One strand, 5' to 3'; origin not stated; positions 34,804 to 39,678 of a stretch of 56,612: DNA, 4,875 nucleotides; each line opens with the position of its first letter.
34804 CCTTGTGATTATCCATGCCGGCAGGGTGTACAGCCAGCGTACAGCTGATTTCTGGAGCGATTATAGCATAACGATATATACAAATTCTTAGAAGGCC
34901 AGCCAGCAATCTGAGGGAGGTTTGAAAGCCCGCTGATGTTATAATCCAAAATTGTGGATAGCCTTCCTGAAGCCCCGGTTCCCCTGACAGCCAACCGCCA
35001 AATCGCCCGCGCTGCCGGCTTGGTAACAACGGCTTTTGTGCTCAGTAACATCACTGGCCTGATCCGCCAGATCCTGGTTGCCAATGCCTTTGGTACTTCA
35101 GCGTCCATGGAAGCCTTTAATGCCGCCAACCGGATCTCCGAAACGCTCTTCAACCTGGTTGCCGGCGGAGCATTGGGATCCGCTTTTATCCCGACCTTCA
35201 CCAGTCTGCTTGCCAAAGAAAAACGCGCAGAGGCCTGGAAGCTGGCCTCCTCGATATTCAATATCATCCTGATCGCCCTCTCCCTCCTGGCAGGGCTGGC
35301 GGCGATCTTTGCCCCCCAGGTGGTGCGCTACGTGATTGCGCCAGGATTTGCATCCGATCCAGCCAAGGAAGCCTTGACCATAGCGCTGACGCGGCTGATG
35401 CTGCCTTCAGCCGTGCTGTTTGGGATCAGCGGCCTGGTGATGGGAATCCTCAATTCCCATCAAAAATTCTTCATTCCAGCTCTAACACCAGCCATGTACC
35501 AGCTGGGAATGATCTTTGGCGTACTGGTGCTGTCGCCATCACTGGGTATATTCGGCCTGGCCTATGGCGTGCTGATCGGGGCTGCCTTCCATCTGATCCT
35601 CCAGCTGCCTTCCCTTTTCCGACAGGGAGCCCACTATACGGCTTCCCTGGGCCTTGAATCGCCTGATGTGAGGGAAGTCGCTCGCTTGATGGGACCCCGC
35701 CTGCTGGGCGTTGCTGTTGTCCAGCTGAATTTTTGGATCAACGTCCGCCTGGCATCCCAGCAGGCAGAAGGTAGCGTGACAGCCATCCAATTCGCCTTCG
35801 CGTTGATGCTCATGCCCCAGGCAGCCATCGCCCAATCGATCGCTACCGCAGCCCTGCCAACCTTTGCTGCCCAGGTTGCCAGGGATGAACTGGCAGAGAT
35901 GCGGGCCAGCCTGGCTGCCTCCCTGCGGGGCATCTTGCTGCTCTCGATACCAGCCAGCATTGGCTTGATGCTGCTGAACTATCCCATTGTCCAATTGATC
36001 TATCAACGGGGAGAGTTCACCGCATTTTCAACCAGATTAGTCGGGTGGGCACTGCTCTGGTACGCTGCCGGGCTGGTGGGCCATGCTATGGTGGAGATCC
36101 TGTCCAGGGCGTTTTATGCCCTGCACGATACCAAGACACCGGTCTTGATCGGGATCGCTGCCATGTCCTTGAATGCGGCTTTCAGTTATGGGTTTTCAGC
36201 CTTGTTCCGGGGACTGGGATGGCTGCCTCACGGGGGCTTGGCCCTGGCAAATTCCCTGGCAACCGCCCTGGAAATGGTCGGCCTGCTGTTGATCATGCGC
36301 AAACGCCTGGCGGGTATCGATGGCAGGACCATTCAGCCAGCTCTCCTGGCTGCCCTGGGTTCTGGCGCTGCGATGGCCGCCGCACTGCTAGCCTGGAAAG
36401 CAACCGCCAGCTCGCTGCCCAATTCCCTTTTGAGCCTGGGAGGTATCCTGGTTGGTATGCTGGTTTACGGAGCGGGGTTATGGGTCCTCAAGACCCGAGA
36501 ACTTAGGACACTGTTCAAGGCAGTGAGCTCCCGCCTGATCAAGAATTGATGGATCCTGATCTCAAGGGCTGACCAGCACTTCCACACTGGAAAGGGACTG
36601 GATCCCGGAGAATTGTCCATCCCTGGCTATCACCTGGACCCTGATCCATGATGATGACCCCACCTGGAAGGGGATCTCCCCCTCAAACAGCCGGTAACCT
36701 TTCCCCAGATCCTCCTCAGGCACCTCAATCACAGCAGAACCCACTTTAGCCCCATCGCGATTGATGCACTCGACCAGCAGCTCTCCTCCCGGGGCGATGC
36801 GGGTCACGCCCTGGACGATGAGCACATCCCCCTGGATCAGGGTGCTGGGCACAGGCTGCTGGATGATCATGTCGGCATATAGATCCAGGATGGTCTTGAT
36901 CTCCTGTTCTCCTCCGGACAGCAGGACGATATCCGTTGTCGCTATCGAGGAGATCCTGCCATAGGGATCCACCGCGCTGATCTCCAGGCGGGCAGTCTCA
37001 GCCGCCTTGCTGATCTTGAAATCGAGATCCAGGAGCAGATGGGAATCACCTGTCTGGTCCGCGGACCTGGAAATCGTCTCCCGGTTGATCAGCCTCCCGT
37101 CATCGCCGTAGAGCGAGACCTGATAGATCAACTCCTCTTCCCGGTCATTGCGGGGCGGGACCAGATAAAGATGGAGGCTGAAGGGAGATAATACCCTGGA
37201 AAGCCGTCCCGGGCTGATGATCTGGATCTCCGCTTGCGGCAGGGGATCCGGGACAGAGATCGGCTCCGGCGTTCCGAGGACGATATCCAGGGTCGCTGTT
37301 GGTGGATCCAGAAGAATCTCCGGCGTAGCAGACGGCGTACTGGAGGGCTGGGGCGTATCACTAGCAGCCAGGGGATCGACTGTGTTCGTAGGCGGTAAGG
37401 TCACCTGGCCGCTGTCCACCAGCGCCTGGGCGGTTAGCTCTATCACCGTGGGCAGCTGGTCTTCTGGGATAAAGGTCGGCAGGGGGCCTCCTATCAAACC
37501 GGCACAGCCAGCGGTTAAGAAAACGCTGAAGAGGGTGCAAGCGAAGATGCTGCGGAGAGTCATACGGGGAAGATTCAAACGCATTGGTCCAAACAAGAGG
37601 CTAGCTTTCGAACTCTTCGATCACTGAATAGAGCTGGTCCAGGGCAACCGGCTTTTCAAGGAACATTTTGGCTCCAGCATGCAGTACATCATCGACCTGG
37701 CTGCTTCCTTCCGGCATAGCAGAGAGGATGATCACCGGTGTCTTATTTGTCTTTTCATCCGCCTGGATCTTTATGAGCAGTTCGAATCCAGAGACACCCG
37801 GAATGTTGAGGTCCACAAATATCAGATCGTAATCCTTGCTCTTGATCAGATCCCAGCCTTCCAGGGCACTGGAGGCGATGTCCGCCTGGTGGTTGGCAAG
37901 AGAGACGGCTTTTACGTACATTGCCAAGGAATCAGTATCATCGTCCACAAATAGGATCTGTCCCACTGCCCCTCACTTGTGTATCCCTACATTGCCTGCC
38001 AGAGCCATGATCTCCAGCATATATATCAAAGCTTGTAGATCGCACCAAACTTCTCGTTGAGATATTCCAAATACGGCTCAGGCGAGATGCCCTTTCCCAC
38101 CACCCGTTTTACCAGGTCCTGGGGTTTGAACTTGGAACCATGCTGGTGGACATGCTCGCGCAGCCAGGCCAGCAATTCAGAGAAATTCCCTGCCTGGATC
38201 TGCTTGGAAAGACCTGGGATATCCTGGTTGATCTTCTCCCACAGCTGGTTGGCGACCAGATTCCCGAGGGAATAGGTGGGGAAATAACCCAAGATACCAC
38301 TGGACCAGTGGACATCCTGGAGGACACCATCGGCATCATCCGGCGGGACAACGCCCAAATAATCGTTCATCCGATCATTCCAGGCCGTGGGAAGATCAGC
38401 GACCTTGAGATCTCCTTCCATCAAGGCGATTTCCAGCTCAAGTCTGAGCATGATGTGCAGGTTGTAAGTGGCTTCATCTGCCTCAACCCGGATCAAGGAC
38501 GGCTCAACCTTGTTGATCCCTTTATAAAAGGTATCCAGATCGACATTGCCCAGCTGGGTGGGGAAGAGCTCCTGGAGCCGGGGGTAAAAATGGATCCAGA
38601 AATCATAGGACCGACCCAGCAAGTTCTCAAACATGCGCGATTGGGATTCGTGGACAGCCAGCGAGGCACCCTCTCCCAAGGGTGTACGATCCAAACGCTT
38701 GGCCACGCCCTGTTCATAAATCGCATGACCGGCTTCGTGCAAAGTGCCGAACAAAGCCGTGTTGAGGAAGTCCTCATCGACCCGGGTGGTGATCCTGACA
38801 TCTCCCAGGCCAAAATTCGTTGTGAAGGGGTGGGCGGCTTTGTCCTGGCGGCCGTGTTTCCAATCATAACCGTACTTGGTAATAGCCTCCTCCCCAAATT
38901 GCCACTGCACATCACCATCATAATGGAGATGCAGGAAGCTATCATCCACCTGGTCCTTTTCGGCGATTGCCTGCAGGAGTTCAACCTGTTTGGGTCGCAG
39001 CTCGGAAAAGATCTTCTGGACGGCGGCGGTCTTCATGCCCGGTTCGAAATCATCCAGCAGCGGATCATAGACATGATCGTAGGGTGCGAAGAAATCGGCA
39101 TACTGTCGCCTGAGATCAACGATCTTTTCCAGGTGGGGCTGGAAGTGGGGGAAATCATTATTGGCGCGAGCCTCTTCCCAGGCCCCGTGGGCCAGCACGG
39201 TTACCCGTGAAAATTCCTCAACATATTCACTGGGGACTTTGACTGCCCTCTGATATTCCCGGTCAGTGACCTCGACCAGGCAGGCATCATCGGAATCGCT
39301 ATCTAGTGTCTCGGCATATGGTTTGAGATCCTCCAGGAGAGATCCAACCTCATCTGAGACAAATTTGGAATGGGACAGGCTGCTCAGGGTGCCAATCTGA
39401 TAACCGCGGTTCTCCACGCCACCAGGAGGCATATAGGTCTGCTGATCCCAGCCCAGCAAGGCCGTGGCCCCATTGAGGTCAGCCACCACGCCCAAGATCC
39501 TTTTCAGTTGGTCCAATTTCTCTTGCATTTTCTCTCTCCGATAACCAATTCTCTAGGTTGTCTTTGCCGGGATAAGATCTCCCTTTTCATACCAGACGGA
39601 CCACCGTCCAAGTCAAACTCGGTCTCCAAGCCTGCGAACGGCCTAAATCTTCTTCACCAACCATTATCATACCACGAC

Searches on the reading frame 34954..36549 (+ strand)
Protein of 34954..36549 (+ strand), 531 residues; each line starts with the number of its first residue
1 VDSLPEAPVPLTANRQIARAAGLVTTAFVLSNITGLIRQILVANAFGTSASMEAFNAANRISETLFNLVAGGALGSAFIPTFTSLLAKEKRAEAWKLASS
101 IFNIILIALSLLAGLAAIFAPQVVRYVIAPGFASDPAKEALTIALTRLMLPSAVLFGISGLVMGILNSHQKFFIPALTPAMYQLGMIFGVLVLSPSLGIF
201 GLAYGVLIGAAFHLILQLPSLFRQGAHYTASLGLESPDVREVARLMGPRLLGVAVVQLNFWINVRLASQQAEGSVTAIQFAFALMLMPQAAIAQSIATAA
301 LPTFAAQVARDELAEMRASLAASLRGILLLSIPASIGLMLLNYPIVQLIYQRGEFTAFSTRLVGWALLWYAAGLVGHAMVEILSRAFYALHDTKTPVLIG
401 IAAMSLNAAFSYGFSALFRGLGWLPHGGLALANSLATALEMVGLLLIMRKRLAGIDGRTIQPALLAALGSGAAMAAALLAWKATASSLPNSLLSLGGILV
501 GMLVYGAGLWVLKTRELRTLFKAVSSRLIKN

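Call 6: search_protein_families(library=pfam, proteins=[window:34954-36549:+])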
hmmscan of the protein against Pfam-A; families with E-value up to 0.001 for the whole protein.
window:34954-36549:+ (531 aa): 2 families
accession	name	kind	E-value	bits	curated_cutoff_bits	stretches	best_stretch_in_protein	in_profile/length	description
PF03023.19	MurJ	-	3.5e-95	319.7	27.4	1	42-482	1-433/451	Lipid II flippase MurJ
PF01554.23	MatE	-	8.1e-06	26.1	24.9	1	252-412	5-160/161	MatE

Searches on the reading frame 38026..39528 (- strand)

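Call 7: search_protein_families(library=pfam, proteins=[window:38026-39528:-])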
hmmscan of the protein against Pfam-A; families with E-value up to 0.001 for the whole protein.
window:38026-39528:- (500 aa): 1 family
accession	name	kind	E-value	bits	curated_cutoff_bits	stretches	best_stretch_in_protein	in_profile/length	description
PF02074.21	Peptidase_M32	-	3.3e-177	590.4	25.1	1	8-494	2-489/489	Carboxypeptidase Taq (M32) metallopeptidase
